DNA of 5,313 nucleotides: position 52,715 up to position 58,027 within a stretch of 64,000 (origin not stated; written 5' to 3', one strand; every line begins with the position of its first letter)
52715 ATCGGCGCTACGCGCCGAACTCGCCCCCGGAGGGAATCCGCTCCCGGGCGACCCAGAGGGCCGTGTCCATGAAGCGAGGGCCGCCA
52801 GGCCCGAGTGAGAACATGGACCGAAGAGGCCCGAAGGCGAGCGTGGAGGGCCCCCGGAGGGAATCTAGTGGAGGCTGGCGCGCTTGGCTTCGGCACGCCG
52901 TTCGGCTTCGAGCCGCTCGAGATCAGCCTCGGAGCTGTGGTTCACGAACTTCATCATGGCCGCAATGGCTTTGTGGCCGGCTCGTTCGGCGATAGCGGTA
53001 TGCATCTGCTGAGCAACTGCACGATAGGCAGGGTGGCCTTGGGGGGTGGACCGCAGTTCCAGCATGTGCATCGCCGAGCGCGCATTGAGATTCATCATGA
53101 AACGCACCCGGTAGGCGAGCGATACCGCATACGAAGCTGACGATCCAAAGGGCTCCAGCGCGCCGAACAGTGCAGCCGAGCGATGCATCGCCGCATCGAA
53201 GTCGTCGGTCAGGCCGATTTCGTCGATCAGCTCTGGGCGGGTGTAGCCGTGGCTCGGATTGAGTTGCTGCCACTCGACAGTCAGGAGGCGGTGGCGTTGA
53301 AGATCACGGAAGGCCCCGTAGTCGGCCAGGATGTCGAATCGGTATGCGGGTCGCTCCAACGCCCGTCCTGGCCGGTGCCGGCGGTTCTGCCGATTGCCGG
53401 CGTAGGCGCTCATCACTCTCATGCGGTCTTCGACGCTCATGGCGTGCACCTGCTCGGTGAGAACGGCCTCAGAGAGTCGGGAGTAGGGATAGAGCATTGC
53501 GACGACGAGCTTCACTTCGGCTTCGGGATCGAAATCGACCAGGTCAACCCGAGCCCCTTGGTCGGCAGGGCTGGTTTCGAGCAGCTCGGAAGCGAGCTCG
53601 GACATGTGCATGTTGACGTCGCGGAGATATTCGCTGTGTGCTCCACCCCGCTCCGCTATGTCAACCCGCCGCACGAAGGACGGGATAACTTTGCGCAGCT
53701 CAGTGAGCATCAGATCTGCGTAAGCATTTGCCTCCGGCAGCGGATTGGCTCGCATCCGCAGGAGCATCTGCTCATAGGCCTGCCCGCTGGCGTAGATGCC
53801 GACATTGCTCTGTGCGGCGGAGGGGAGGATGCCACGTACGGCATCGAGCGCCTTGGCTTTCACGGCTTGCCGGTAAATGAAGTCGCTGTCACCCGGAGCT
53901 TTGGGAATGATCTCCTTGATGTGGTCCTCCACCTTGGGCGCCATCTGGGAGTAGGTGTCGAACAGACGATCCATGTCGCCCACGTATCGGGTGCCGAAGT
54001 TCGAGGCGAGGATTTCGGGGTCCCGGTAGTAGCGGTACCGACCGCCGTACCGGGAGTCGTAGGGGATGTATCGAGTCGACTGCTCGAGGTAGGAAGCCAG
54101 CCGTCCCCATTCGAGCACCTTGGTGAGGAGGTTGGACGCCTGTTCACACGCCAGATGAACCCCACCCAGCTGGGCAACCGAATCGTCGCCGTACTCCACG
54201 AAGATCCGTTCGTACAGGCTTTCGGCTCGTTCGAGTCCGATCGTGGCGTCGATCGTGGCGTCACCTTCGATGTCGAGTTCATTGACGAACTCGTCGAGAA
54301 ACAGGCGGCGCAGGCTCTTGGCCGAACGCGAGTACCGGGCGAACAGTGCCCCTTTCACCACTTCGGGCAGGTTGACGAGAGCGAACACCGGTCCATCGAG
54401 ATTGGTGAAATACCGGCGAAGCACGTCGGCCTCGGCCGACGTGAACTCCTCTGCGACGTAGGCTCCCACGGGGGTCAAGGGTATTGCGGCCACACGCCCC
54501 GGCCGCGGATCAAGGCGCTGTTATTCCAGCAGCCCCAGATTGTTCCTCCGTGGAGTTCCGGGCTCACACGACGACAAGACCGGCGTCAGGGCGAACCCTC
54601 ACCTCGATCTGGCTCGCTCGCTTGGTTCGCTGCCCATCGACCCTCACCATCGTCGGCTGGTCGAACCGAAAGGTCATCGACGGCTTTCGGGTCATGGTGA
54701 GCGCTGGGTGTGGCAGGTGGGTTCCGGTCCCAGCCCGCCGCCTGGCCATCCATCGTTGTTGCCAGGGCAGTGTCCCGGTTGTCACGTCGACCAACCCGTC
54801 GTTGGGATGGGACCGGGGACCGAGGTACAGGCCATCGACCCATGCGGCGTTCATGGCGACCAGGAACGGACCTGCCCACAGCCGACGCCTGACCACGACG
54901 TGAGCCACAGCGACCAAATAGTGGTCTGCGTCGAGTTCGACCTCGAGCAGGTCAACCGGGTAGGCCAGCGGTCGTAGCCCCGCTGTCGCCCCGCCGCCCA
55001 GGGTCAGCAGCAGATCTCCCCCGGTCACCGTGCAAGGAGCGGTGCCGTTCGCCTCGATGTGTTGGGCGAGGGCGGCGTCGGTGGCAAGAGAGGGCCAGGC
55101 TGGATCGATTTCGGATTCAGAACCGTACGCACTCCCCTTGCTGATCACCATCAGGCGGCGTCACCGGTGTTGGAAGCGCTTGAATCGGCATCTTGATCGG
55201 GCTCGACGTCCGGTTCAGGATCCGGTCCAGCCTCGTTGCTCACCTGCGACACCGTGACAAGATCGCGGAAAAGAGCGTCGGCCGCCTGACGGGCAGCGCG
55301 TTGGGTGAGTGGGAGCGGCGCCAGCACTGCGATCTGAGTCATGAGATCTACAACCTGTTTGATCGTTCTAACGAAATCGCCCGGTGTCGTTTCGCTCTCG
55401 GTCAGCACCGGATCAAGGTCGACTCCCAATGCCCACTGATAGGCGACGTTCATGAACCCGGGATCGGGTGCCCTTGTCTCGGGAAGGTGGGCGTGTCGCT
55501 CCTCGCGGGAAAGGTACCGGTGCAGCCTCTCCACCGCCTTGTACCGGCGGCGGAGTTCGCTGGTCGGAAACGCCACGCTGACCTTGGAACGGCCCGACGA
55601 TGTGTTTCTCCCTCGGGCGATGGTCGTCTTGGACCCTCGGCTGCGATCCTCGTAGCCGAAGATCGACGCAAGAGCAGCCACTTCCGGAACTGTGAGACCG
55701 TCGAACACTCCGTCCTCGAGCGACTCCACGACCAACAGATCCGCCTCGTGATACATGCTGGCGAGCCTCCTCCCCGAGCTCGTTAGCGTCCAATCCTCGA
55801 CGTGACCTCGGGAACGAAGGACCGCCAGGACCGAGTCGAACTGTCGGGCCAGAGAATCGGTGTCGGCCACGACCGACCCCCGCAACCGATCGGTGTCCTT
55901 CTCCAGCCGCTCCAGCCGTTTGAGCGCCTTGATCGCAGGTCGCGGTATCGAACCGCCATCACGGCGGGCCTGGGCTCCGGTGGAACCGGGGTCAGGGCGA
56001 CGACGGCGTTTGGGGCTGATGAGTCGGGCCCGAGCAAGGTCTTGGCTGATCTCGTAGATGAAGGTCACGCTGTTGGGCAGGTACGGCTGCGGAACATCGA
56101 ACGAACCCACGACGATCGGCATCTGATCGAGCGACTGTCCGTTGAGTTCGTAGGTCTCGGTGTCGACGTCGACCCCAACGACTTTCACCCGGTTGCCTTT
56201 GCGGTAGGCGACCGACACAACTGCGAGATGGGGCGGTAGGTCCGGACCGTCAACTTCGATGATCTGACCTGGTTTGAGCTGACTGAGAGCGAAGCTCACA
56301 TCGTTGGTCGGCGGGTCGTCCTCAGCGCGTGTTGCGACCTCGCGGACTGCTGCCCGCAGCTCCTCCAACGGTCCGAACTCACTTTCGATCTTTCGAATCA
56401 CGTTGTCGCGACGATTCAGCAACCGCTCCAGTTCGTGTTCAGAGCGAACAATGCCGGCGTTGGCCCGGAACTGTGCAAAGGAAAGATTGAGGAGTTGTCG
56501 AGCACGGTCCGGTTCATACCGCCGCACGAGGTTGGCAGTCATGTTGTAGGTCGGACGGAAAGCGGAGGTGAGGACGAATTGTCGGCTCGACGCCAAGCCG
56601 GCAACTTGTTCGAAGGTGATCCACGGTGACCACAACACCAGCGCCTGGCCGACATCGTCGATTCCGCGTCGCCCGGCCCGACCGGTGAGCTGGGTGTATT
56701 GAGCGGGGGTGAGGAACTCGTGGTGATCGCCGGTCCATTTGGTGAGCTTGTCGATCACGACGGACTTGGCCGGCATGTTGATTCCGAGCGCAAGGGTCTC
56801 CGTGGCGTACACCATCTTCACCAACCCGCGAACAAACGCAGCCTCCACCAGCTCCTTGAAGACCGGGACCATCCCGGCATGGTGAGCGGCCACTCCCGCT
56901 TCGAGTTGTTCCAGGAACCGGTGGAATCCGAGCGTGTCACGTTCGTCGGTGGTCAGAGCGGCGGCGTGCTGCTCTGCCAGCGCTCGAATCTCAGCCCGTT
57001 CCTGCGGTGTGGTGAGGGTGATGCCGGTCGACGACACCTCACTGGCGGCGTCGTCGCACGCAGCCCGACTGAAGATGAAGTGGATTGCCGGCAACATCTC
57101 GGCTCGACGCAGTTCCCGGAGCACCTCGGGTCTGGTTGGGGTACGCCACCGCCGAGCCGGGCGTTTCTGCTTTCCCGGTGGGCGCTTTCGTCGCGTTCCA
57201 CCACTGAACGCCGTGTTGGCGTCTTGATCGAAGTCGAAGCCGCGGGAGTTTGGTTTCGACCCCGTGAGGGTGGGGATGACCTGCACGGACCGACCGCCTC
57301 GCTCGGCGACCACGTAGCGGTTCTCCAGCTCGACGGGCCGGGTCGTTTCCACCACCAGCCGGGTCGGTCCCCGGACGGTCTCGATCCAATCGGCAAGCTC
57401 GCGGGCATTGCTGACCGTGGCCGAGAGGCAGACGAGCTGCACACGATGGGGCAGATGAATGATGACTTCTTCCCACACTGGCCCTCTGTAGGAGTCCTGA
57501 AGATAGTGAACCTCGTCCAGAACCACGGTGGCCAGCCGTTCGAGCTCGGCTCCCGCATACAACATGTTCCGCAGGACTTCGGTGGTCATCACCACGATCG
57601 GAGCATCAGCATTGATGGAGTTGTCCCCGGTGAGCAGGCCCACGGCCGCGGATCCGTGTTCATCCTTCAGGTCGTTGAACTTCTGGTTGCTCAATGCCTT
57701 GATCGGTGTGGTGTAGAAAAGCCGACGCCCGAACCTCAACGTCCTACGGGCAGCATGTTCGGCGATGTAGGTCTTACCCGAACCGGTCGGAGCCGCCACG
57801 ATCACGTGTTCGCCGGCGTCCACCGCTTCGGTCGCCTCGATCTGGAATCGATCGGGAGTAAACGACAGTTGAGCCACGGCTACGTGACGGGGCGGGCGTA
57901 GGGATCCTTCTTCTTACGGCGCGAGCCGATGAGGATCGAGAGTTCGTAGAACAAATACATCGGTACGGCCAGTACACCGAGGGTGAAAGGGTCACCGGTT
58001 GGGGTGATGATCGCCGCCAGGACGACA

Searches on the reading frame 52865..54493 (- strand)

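Call 40: search_protein_families(library=pfam, proteins=[window:52865-54493:-], max_evalue=0.00001)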
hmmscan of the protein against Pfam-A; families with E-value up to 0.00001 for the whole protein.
window:52865-54493:- (542 aa): 1 family
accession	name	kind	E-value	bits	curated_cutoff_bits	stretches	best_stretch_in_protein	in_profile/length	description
PF02511.20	Thy1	-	3.8e-32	112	24.8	2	88-272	36-191/191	Thymidylate synthase complementing protein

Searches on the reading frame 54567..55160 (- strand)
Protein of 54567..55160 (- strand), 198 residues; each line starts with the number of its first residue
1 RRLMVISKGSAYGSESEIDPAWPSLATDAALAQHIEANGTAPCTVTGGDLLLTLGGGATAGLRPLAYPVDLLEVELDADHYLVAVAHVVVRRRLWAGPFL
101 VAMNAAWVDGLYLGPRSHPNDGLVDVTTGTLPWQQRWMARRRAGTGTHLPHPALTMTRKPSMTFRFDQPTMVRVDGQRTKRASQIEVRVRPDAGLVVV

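Call 54: search_protein_families(library=pfam, proteins=[window:54567-55160:-], max_evalue=0.001)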
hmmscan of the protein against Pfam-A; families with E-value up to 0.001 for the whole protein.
window:54567-55160:- (198 aa): 1 family
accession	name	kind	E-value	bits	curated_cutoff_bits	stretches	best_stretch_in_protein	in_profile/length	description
PF19279.4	YegS_C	-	1.6e-05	25.2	27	1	78-193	40-153/158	YegS C-terminal NAD kinase beta sandwich-like domain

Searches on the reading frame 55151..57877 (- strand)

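Call 40: search_protein_families(library=pfam, proteins=[window:55151-57877:-], max_evalue=0.00001)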
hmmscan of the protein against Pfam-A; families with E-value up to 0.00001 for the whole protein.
window:55151-57877:- (908 aa): 5 families
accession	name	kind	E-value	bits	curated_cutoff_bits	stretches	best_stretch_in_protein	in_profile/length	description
PF08148.17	DSHCT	-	9e-31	107.4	22.7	1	697-874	3-170/172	DSHCT (NUC185) domain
PF00270.35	DEAD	-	3.1e-27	95.8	26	1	10-159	2-165/167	DEAD/DEAH box helicase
PF04851.21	ResIII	-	1.5e-12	48.2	22.5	1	10-155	6-162/164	Type III restriction enzyme, res subunit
PF22527.2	DEXQc_Suv3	-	5.8e-09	36.1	27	1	27-155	18-134/154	DEXQ-box helicase domain of Suv3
PF00271.37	Helicase_C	-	3e-08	34.3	23.5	1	305-405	17-110/110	Helicase conserved C-terminal domain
